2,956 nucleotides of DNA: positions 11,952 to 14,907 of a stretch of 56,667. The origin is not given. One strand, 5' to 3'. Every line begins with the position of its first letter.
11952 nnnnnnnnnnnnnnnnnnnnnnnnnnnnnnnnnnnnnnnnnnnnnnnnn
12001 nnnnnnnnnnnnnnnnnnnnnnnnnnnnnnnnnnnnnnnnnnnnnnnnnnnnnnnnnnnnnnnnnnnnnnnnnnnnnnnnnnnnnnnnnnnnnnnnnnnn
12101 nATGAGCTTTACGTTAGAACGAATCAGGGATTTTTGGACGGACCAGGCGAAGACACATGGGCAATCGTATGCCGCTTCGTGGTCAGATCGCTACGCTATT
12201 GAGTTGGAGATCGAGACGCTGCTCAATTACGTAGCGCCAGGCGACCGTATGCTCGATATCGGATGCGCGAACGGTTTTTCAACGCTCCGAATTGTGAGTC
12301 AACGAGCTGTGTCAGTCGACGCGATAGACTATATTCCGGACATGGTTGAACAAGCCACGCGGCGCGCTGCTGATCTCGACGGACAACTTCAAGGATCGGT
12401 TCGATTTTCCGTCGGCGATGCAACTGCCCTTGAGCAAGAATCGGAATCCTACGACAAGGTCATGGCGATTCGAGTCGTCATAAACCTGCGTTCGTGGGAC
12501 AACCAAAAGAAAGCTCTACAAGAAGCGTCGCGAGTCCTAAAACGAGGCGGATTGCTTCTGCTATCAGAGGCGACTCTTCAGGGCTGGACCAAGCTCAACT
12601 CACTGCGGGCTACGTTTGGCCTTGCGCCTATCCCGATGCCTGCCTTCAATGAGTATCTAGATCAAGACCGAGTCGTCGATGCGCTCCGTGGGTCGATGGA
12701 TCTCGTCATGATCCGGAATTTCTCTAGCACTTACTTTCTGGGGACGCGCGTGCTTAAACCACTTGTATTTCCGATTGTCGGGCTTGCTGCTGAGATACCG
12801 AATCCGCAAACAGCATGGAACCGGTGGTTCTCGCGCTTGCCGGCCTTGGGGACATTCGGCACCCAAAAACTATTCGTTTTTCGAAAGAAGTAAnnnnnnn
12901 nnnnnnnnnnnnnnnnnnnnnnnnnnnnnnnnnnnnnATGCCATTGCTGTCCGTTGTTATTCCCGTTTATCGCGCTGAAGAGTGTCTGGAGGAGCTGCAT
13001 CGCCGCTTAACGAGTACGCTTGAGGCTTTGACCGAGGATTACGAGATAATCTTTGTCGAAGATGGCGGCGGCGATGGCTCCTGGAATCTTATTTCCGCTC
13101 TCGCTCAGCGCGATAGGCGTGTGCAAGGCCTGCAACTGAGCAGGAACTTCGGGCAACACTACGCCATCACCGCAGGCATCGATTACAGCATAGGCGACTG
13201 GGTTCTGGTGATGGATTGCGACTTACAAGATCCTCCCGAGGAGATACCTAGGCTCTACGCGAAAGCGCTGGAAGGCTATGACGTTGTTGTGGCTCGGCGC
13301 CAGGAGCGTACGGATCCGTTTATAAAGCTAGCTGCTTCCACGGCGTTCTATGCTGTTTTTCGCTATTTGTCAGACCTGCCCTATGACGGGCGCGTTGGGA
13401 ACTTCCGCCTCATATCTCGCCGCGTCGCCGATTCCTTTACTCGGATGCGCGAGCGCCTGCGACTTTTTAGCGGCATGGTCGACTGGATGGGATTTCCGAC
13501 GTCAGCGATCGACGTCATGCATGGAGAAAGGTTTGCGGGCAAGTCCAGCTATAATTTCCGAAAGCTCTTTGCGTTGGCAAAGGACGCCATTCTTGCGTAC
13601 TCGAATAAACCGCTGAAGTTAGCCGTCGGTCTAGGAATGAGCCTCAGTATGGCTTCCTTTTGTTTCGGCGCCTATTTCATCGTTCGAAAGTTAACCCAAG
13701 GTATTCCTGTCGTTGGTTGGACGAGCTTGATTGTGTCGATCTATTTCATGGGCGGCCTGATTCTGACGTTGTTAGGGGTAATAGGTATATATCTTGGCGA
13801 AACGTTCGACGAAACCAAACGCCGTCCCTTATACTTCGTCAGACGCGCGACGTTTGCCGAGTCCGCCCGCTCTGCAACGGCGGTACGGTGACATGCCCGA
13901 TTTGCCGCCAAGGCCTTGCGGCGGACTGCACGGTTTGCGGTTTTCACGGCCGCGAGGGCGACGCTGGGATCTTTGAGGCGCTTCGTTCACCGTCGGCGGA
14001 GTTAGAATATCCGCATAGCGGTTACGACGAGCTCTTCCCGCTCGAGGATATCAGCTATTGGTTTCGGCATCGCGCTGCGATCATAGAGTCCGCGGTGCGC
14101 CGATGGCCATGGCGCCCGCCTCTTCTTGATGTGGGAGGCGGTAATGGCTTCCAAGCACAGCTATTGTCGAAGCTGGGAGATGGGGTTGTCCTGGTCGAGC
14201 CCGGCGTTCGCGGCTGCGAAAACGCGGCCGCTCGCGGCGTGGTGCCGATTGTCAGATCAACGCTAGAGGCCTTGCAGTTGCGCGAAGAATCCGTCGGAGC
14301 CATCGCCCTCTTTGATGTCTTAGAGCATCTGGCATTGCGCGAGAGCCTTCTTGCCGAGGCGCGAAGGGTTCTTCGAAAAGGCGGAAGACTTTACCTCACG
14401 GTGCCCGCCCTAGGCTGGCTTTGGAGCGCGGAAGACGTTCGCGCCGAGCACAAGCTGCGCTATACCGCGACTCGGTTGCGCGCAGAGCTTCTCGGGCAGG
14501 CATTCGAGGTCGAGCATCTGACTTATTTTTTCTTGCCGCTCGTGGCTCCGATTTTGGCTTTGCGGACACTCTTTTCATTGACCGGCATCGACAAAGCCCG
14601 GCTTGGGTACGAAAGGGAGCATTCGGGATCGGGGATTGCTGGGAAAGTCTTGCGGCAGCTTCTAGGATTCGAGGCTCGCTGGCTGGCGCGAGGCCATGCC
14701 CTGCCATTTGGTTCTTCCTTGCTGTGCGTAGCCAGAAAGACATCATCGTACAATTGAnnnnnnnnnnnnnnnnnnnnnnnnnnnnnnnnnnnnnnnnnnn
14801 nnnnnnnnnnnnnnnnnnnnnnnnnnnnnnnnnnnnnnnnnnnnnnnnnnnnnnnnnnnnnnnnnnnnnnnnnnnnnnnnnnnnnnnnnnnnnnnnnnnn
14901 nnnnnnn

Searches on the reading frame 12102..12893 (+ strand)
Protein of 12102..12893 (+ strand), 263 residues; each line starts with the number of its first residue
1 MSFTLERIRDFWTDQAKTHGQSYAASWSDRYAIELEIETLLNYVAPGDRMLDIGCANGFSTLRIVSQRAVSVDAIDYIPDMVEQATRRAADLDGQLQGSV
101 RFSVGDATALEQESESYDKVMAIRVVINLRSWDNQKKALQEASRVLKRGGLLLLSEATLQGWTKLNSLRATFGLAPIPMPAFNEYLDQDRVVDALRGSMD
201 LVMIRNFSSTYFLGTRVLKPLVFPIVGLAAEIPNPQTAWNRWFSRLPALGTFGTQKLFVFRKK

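Call 38: search_protein_families(library=pfam, proteins=[window:12102-12893:+], max_evalue=0.0001)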
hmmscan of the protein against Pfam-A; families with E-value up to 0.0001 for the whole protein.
window:12102-12893:+ (263 aa): 8 families
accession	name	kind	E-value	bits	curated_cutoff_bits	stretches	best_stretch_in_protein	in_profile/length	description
PF13649.12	Methyltransf_25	-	7.5e-18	65.5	27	1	51-150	2-97/97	Methyltransferase domain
PF13847.12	Methyltransf_31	-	1.7e-16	60.6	27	1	47-160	4-115/145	Methyltransferase domain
PF08241.18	Methyltransf_11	-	1.5e-15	58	21.2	1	51-153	1-94/95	Methyltransferase domain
PF08242.18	Methyltransf_12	-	2.6e-12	47.8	30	1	51-152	1-98/98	Methyltransferase domain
PF01209.24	Ubie_methyltran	-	7.1e-11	42.3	20.1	1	44-157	45-154/233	ubiE/COQ5 methyltransferase family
PF13489.12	Methyltransf_23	-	2e-08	34.6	27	1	32-159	8-121/164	Methyltransferase domain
PF01135.25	PCMT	-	2.8e-06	27.7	20.3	1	30-121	59-147/210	Protein-L-isoaspartate(D-aspartate) O-methyltransferase (PCMT)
PF02353.26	CMAS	-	1.6e-05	24.8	27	1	44-159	60-169/273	Mycolic acid cyclopropane synthetase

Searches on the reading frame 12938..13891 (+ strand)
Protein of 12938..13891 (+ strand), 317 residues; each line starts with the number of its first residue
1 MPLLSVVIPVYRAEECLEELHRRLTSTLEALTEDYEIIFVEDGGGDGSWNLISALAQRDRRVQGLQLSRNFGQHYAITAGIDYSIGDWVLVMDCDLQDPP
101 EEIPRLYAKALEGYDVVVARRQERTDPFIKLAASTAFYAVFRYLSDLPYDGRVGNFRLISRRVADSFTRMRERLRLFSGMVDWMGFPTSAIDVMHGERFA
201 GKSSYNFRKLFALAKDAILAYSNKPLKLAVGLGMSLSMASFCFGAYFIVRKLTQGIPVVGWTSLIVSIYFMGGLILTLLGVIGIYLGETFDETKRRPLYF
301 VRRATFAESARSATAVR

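Call 38: search_protein_families(library=pfam, proteins=[window:12938-13891:+], max_evalue=0.0001)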
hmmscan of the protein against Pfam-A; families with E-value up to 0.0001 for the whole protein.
window:12938-13891:+ (317 aa): 1 family
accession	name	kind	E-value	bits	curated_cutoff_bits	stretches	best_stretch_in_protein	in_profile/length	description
PF00535.33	Glycos_transf_2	-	4.5e-27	95.5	23.3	1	5-130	1-124/168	Glycosyl transferase family 2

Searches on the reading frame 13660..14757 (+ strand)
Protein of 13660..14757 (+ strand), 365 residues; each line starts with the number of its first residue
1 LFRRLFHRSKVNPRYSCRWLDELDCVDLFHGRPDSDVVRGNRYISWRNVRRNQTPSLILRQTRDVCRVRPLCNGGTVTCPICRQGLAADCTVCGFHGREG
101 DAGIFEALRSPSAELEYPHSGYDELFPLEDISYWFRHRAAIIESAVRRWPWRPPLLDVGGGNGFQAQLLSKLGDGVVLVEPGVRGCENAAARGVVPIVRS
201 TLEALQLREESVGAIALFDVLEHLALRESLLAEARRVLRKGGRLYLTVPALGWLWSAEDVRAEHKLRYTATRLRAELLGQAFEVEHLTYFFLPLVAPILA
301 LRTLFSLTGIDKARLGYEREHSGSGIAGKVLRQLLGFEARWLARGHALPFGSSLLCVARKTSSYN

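Call 38: search_protein_families(library=pfam, proteins=[window:13660-14757:+], max_evalue=0.0001)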
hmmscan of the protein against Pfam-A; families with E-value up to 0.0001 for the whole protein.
window:13660-14757:+ (365 aa): 4 families
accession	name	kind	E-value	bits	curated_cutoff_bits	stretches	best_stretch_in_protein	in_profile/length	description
PF08241.18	Methyltransf_11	-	4.2e-14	53.4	21.2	1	156-246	1-95/95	Methyltransferase domain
PF13649.12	Methyltransf_25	-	8.1e-08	33.3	27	1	156-242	2-97/97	Methyltransferase domain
PF13489.12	Methyltransf_23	-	1.6e-06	28.4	27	1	153-275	24-152/164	Methyltransferase domain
PF08242.18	Methyltransf_12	-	3.7e-06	28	30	1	156-244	1-98/98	Methyltransferase domain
